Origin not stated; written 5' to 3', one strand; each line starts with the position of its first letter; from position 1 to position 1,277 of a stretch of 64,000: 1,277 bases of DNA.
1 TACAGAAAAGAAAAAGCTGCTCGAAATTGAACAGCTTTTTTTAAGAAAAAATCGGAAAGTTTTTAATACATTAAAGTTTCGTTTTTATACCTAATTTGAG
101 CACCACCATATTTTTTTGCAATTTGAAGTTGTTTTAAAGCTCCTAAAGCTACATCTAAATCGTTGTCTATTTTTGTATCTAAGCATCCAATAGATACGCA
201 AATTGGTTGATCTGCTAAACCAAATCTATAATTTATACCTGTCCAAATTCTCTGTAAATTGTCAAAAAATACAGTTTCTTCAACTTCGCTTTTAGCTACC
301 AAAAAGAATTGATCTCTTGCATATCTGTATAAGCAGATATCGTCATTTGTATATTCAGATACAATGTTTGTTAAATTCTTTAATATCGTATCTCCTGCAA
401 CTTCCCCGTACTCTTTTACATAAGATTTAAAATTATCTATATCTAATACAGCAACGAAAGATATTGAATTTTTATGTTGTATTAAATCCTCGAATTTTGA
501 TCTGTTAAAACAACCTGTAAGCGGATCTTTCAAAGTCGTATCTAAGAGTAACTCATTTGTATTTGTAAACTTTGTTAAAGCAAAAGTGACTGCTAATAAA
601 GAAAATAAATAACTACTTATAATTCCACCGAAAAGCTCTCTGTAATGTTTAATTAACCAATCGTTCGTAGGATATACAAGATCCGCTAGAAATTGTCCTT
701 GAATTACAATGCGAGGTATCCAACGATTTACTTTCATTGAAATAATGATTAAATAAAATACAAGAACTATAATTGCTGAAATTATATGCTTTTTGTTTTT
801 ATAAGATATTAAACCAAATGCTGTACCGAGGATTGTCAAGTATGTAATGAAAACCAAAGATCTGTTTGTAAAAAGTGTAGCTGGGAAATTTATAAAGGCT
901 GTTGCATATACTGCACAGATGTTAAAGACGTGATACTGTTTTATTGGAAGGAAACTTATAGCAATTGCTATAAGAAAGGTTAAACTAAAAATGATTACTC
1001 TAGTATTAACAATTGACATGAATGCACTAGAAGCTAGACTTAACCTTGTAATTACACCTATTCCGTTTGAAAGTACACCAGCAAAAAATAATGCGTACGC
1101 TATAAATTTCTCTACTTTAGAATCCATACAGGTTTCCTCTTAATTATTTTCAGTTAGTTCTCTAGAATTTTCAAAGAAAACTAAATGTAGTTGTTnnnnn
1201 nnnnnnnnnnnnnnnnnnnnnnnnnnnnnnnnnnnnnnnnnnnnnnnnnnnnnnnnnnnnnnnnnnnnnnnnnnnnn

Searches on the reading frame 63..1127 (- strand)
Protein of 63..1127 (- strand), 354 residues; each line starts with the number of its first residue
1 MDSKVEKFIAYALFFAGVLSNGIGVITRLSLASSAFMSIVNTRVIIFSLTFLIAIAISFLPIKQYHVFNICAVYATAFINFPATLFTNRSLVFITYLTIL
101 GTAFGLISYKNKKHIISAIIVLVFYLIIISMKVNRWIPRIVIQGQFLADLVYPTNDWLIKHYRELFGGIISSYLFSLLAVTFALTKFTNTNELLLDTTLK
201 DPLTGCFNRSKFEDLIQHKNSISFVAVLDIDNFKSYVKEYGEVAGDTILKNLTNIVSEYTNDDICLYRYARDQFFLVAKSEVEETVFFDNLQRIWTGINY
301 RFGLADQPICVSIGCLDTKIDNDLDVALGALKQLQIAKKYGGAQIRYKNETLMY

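Call 57: search_protein_families(library=phrogs, proteins=[window:63-1127:-], max_evalue=0.001)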
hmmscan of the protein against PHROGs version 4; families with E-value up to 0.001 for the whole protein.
window:63-1127:- (354 aa): 6 families
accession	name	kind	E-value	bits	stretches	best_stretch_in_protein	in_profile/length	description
phrog_5594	-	unknown function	1.4e-18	68.1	1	154-347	339-515/528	-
phrog_14602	-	unknown function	8e-10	39.2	1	182-323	162-309/336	-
phrog_9661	-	unknown function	3.9e-08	34.1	1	157-314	77-240/274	-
phrog_8342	-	unknown function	4.4e-08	33.4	1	189-280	239-336/407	-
phrog_11823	-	unknown function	1.3e-06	28.1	1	190-313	254-386/693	-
phrog_26035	-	unknown function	0.0001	22.4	1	188-347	289-445/446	-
